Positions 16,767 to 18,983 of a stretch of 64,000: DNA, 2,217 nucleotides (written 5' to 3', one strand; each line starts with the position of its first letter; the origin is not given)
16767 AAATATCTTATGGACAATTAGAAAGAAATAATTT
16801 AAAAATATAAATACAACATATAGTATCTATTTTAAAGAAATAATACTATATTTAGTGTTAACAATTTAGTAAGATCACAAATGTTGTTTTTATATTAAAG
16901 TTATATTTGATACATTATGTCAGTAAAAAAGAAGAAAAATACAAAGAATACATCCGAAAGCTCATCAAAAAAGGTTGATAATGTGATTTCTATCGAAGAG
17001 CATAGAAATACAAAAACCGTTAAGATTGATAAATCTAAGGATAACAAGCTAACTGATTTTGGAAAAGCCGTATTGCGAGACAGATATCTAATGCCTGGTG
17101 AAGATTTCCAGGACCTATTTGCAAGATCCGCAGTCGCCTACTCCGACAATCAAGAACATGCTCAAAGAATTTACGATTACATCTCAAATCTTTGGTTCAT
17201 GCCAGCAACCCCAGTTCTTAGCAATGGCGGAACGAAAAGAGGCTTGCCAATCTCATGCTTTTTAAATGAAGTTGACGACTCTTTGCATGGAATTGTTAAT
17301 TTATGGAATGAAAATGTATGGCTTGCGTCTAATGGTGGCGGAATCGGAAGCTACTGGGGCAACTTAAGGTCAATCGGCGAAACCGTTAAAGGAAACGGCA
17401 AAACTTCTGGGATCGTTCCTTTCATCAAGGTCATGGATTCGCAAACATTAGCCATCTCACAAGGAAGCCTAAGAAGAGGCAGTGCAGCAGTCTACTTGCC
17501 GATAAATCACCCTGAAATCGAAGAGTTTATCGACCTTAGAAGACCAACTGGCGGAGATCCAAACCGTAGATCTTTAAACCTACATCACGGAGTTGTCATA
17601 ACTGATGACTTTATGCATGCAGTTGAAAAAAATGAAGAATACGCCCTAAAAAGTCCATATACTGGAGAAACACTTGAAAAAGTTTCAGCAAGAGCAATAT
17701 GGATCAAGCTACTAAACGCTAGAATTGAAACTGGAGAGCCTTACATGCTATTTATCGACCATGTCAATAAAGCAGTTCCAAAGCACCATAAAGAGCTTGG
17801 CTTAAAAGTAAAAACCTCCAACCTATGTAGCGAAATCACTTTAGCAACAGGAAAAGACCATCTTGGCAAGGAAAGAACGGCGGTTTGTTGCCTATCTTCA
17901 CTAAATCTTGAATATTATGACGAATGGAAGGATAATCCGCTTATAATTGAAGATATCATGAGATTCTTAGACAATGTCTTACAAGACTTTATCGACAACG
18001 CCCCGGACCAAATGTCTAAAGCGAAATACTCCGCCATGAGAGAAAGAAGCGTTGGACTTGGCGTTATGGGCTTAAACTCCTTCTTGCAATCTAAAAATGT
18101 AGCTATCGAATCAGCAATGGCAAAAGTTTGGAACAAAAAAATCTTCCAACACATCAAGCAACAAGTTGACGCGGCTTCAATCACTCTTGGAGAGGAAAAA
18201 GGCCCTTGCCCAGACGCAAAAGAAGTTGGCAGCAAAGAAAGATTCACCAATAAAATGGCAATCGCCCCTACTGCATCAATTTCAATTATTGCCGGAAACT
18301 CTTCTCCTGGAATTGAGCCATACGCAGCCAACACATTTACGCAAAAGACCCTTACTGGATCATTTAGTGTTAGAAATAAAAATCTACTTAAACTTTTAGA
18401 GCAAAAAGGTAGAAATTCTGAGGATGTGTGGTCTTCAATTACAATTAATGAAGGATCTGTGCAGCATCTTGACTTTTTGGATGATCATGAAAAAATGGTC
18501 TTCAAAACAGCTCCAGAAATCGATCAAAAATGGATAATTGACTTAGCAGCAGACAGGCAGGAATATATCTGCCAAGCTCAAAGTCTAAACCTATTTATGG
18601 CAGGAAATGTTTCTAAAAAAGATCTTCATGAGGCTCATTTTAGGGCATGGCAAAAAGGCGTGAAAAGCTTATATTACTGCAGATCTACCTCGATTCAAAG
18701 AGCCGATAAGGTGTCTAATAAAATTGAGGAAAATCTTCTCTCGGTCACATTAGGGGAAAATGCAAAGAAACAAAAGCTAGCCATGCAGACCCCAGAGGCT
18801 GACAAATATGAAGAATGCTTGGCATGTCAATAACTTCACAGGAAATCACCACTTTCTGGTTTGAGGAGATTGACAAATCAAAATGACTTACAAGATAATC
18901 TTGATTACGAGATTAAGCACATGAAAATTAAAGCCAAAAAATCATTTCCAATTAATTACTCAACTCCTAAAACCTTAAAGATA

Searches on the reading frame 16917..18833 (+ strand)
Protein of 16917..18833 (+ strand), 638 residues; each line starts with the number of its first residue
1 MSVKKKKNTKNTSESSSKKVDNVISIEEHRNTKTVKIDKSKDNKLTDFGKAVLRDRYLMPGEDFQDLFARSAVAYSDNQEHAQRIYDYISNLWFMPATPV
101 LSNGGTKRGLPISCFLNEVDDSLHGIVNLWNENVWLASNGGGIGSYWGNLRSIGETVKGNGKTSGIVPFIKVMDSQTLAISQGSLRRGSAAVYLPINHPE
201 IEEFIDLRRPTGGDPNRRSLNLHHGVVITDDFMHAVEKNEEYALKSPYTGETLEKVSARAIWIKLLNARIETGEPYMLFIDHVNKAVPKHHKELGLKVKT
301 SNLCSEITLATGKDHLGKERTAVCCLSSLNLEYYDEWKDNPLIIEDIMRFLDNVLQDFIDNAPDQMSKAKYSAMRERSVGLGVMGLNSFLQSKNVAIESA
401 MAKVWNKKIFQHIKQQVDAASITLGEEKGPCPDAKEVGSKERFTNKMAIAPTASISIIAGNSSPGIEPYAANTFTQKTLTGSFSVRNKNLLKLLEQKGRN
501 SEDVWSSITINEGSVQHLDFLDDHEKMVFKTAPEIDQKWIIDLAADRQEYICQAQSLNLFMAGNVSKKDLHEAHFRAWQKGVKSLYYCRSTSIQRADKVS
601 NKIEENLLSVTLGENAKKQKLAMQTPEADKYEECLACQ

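Call 12: search_protein_families(library=pfam, proteins=[window:16917-18833:+], max_evalue=0.001)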
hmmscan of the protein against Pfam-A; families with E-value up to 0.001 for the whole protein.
window:16917-18833:+ (638 aa): 2 families
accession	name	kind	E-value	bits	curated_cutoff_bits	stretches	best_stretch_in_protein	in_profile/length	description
PF02867.20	Ribonuc_red_lgC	-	2.3e-117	393.2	23.9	2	113-433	2-338/523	Ribonucleotide reductase, barrel domain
PF00317.26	Ribonuc_red_lgN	-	1.8e-16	60.4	28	1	44-109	2-77/77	Ribonucleotide reductase, all-alpha domain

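Call 53: find_encoding_contigs(protein=window:16917-18833:+, flank=1000, max_places=5)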
Protein window:16917-18833:+ (638 aa): 4 contigs read that carry it; 1 place shown.
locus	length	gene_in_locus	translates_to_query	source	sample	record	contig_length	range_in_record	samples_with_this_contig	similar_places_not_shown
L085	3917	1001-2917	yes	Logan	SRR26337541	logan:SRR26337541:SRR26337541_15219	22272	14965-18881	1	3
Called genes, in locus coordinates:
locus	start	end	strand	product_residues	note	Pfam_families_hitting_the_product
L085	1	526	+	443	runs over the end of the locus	PF00425:Chorismate_bind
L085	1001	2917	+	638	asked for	PF00317:Ribonuc_red_lgN, PF02867:Ribonuc_red_lgC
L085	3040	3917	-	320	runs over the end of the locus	PF02169:LPP20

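Call 85: find_encoding_contigs(protein=window:16917-18833:+, flank=10000, max_places=10)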
Protein window:16917-18833:+ (638 aa): 4 contigs read that carry it; 2 places shown.
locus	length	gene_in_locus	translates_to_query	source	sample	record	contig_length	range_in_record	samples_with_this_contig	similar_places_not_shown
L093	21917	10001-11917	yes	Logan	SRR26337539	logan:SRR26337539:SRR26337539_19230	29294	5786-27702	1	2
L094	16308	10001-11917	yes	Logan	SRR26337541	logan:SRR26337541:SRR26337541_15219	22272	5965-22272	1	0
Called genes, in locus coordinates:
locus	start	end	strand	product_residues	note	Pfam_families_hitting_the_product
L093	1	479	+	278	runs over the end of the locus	PF03799:FtsQ_DivIB_C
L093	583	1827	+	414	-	PF11104:PilM_2 (faint), PF02491:SHS2_FTSA, PF06723:MreB_Mbl, PF14450:FtsA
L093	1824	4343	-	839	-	PF00912:Transgly, PF17092:PCB_OB, PF00905:Transpeptidase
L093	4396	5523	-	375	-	PF11741:AMIN, PF01520:Amidase_3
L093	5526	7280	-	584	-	PF00912:Transgly, PF00905:Transpeptidase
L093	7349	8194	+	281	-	PF01063:Aminotran_4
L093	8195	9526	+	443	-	PF00425:Chorismate_bind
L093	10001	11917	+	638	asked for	PF00317:Ribonuc_red_lgN, PF02867:Ribonuc_red_lgC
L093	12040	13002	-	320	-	PF02169:LPP20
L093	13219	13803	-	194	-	-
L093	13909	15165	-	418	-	PF00675:Peptidase_M16, PF05193:Peptidase_M16_C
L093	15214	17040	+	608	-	PF02463:SMC_N (faint), PF03193:RsgA_GTPase (faint), PF13476:AAA_23 (faint), PF13555:AAA_29 (faint), PF00005:ABC_tran, PF00006:ATP-synt_ab (faint), PF00005:ABC_tran, PF16326:ABC_tran_CTD, +6 more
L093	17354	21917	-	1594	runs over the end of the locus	PF21075:GDH_ACT1, PF21073:GDH_HM1, PF21076:GDH_ACT2, PF21079:GDH_HM2 (faint), PF21077:GDH_ACT3, PF21078:GDH_HM3, PF05088:Bac_GDH_CD, PF21074:GDH_C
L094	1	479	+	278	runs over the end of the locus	PF03799:FtsQ_DivIB_C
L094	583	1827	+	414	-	PF11104:PilM_2 (faint), PF02491:SHS2_FTSA, PF06723:MreB_Mbl, PF14450:FtsA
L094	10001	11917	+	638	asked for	PF00317:Ribonuc_red_lgN, PF02867:Ribonuc_red_lgC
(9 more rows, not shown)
